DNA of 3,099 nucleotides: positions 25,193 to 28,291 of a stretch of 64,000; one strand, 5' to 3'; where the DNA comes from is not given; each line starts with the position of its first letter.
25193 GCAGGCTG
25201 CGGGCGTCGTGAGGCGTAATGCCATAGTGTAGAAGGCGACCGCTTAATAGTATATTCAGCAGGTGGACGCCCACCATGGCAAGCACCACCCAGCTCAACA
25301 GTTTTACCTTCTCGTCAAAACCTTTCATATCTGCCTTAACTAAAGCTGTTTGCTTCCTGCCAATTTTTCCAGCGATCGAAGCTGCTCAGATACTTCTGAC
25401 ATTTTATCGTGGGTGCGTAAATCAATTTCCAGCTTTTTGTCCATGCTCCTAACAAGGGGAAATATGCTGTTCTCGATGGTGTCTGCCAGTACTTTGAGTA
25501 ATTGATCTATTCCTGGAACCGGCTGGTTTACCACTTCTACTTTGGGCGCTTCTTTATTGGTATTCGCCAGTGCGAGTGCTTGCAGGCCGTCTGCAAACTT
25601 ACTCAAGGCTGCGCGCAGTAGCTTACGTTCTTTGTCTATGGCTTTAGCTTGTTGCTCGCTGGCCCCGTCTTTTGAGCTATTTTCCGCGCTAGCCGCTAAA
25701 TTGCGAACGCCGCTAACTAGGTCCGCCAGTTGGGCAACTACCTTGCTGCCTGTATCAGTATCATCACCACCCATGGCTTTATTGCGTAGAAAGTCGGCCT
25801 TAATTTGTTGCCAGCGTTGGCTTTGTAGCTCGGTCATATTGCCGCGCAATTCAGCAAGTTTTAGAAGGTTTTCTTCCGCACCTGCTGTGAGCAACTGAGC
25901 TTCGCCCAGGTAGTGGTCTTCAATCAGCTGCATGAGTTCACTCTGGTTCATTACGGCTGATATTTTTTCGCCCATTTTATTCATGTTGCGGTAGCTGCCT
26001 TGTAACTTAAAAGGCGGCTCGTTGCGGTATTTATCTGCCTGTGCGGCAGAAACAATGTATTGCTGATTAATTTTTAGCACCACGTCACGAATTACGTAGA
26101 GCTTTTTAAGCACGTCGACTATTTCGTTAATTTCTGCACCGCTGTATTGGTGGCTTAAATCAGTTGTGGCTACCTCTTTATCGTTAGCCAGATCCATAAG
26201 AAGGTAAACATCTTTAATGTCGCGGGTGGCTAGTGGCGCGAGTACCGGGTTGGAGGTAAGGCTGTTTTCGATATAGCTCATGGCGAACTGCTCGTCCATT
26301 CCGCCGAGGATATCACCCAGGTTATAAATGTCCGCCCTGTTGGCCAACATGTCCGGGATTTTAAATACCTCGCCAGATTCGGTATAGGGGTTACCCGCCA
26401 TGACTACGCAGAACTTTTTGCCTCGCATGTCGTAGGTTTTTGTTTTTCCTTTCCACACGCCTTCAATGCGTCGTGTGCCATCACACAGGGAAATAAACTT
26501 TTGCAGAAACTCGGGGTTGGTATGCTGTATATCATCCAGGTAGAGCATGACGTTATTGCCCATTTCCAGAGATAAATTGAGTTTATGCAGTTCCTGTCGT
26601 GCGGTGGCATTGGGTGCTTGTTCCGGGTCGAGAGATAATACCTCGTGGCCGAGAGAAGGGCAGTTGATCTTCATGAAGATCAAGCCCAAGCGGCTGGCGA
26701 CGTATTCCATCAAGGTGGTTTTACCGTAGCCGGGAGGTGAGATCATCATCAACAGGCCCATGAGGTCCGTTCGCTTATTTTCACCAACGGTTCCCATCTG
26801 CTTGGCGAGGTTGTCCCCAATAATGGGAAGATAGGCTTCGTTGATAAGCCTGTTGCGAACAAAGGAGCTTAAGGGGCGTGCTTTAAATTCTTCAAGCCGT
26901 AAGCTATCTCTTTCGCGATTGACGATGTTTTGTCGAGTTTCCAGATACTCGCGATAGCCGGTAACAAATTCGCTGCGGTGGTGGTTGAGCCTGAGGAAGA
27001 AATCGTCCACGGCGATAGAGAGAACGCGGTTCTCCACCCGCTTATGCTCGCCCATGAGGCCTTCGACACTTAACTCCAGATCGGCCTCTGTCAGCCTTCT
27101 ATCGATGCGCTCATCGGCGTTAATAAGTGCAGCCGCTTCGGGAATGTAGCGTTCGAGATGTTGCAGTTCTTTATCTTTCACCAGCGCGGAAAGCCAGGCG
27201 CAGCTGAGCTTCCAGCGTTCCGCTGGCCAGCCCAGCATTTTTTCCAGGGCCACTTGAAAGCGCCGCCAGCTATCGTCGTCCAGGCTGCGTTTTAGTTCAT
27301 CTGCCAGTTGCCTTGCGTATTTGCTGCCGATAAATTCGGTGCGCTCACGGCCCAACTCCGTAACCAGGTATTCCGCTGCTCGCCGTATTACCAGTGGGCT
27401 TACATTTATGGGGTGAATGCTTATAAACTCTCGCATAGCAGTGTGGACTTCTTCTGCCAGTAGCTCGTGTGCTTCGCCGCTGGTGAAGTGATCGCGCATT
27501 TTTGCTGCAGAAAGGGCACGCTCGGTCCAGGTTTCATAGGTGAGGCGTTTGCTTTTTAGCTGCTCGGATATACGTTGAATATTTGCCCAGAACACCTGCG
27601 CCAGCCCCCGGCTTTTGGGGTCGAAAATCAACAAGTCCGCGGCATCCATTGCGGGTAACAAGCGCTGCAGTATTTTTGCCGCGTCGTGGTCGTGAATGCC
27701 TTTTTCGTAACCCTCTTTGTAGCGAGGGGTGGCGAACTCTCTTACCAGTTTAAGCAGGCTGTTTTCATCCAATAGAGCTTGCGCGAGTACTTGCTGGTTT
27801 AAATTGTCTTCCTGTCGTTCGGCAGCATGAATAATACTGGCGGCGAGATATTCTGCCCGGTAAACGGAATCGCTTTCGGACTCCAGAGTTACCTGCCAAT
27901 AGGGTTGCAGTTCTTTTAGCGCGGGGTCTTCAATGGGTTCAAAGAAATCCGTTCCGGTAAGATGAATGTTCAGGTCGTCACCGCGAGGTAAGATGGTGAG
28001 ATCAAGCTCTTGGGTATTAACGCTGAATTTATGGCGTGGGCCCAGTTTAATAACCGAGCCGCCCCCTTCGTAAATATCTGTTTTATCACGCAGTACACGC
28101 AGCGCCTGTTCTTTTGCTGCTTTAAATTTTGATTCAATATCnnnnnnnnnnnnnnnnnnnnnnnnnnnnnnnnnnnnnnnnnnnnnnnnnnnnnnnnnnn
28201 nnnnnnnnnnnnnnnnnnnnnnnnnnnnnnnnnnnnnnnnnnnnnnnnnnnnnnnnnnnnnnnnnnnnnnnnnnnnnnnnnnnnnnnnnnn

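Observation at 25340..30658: Giant 1772-aa protein with coiled-coil scaffold and C-terminal AAA+ ATPase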

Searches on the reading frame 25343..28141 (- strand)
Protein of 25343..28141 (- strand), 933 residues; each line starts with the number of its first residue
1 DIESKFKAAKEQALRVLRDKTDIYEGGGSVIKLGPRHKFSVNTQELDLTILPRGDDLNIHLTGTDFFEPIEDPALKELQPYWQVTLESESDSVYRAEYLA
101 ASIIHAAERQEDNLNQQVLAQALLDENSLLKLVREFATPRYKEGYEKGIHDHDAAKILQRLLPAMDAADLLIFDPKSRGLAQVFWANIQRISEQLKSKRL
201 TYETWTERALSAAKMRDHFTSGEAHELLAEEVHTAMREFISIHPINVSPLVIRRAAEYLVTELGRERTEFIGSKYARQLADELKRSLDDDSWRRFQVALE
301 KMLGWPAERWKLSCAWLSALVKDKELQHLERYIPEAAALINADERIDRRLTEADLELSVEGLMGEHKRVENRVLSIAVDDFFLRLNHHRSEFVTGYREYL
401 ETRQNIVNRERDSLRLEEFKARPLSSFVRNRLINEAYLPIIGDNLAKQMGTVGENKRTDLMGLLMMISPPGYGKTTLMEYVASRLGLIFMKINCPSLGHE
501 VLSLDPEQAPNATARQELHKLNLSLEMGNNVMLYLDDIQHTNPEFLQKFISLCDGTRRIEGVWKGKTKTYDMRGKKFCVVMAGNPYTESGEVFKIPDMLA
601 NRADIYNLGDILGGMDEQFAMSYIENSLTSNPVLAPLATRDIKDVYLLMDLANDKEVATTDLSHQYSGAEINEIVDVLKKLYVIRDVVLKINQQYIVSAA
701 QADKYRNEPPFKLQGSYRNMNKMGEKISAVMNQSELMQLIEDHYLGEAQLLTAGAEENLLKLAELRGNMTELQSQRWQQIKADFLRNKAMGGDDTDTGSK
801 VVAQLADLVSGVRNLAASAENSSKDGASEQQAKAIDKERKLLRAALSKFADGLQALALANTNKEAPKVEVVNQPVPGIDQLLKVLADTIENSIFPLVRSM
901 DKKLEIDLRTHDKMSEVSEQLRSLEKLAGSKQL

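Call 63: predict_structure(alignment_id=A4)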
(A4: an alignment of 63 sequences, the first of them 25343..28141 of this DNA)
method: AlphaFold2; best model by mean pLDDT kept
length: 933 residues; sequences in the alignment: 63
mean_pLDDT: 83.2   pTM: 0.67
mean pLDDT of the five models: 83.2, 82.4, 82.2, 79.9, 78.6
residues with pLDDT >= 90: 406; 70-90: 352; 50-70: 155; < 50: 20
segments of 3 or more residues with pLDDT < 50: 860-877
pLDDT, mean of each block of 10 residues (from residue 1): 72 69 73 83 88 91 92 92 93 96 93 92 96 94 88 97 93 95 92 75 89 89 91 94 93 96 92 92 94 92 92 96 95 95 84 91 95 95 94 94 94 86 64 83 83 64 66 77 89 92 93 94 93 91 88 80 92 88 73 73 65 75 84 83 87 86 88 92 90 77 78 82 90 91 86 81 88 90 81 53 60 61 53 64 66 59 36 44 65 65 76 85 82 58
secondary structure, 60 per line:
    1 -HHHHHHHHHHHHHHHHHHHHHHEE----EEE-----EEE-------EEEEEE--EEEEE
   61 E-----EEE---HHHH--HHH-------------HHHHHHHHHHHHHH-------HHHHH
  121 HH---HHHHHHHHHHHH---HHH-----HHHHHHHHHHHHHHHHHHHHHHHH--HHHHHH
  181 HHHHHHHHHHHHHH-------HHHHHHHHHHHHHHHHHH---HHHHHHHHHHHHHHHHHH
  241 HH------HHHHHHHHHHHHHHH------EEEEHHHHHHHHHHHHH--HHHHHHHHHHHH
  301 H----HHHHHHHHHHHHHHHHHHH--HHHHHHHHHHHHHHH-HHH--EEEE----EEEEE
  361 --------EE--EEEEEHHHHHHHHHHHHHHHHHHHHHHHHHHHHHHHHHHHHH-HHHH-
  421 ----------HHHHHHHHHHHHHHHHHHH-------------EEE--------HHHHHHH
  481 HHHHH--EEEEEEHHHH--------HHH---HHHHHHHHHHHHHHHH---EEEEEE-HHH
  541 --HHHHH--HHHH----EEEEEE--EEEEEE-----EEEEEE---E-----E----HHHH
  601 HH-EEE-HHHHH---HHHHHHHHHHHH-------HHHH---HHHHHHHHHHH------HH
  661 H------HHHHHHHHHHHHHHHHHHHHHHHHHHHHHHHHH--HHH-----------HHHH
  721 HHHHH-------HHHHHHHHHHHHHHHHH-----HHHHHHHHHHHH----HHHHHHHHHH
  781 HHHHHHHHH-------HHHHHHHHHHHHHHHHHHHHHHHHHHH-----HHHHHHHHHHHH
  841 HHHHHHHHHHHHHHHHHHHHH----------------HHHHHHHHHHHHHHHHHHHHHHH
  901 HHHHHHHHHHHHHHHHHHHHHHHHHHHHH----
elements in order (helices of 4 or more, strands of 3 or more residues): H2-23 E30-32 E38-40 E48-53 E56-61 E67-69 H73-76 H95-108 H116-122 H126-137 H149-172 H175-194 H202-219 H223-242 H249-263 E270-273 H274-286 H289-301 H306-324 H327-341 E348-351 E356-360 E373-377 H378-414 H416-419 H431-449 E463-465 H474-485 E488-493 H494-497 H512-527 E531-536 H543-547 H550-553 E558-563 E566-571 E577-582 H597-602 E604-606 H608-612 H616-627 H635-638 H642-652 H668-700 H717-725 H733-749 H755-766 H771-789 H797-823 H829-861 H878-929
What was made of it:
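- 26864..28063 (-): aa 866-1265: compact middle domain (small beta unit at aa 869-908, then a helical globule). Fold unassigned. Model B pLDDT above 90 (call 63).
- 26525..26545 (-): aa 1372-1378 LYLDDIQ: Walker B (D1375, D1376). Predicted strand aa 1370-1375 (call 63).
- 25343..25741 (-): aa 1640-1772: lineage-specific helical tail. Low pLDDT (call 63).
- On AAA+ ATPase: The AlphaFold2 model has five core strands and a lid (call 63).
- On MoxR / AAA_5 (dynein-midasin-McrB) clade: A hairpin at aa 1397-1410 precedes strand 1416-1421 in the model (call 63). No hairpin is predicted in the segment at aa 1333-1350 where a helix-2 insert would lie (call 63).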

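Call 66: fold_search(model_id=the predicted structure, library=pdb)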
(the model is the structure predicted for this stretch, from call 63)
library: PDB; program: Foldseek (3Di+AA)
matches with E <= 10: 625; with E <= 0.001: 56
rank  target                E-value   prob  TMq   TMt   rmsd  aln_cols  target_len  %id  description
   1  8efv_B                9.5e-05  1.00  0.13  0.33   9.7       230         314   15  Structure of single homo-hexameric Holliday junction ATP-dependent DNA helicase RuvB motor (released 2023-05-10)
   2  7x5b                  1.3e-04  1.00  0.16  0.35   9.5       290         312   13  Crystal structure of RuvB (released 2023-03-08)
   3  9dx3_F                1.6e-04  1.00  0.15  0.36  11.5       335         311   13  EcRuvB 9-mer pre-assembly complex (released 2026-01-21)
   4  5c3c_B                1.7e-04  1.00  0.15  0.48   8.4       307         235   14  Structural characterization of a newly identified component of alpha-carboxysomes: The AAA+ domain Protein cso-CbbQ (released 2015-11-18)
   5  9dx3_B                1.7e-04  1.00  0.15  0.34  11.8       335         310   13  EcRuvB 9-mer pre-assembly complex (released 2026-01-21)
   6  7pbl_C                1.9e-04  1.00  0.13  0.32  10.7       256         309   14  RuvAB branch migration motor complexed to the Holliday junction - RuvB AAA+ state s1 [t2 dataset] (released 2022-09-14)
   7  6l1q_A                2.3e-04  1.00  0.17  0.49  11.9       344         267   12  Crystal structure of AfCbbQ2, a MoxR AAA+-ATPase and CbbQO-type Rubisco activase from Acidithiobacillus ferrooxidans (released 2019-12-18)
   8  7xbk_G                2.5e-04  1.00  0.15  0.37  17.9       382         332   12  Structure and mechanism of a mitochondrial AAA+ disaggregase CLPB (released 2023-01-25)
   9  9qh7_E                2.6e-04  1.00  0.14  0.44  10.8       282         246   14  NorQ in complex with NorD VWA domain steep staircase subset 1 from Paracoccus denitrificans (released 2026-03-25)
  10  9dx3_H                2.8e-04  1.00  0.13  0.58   6.4       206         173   16  EcRuvB 9-mer pre-assembly complex (released 2026-01-21)
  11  7xbk_B                2.8e-04  1.00  0.15  0.33  18.3       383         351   13  Structure and mechanism of a mitochondrial AAA+ disaggregase CLPB (released 2023-01-25)
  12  6qs4_C                2.8e-04  0.98  0.16  0.22  33.0       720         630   13  Two-Step Activation Mechanism of the ClpB Disaggregase for Sequential Substrate Threading by the Main ATPase Motor. (released 2019-07-03)
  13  8efy_D                2.9e-04  1.00  0.14  0.35   9.4       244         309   15  Structure of double homo-hexameric AAA+ ATPase RuvB motors (released 2023-05-10)
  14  9if4_D                3.1e-04  0.98  0.15  0.22  22.9       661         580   11  Structure of the Mycobacterium Tuberculosis ClpC1P1P2 complex bound to the activator Bz-Leu-Leu (released 2025-08-27)
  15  9qhf_E                3.2e-04  1.00  0.14  0.43   9.9       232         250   15  NorQD complex state 3 from Jhaorihella thermophila (released 2026-03-25)
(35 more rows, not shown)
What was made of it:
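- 25859..26791 (-): aa 1290-1600: AAA+ ATPase module (alpha/beta core plus helical lid), the most conserved part of the protein. Foldseek to RuvB, CbbQ and NorQ (call 66).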

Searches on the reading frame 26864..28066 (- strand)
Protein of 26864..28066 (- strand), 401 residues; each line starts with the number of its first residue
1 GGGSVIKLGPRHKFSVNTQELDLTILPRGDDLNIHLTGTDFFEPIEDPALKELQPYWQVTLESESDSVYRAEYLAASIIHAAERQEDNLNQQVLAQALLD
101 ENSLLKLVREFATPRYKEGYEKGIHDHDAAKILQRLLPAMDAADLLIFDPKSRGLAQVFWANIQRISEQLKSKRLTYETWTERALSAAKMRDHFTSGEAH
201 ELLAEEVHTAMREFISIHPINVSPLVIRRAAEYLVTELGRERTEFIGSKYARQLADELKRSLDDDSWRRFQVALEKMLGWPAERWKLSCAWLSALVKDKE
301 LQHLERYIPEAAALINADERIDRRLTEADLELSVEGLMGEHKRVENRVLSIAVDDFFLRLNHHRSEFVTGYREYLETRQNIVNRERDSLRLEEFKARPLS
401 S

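Call 98: search_solved_structures(query=A5, max_evalue=5)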
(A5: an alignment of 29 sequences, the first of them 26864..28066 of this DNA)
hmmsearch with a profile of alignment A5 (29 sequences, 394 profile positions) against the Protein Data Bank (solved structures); distinct sequences matched with E-value up to 5: 0.
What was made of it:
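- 26864..28063 (-): No PDB sequence match to its profile (call 98).
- Tried and rejected: PDB sequence search, middle-domain profile: no hit (call 98).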
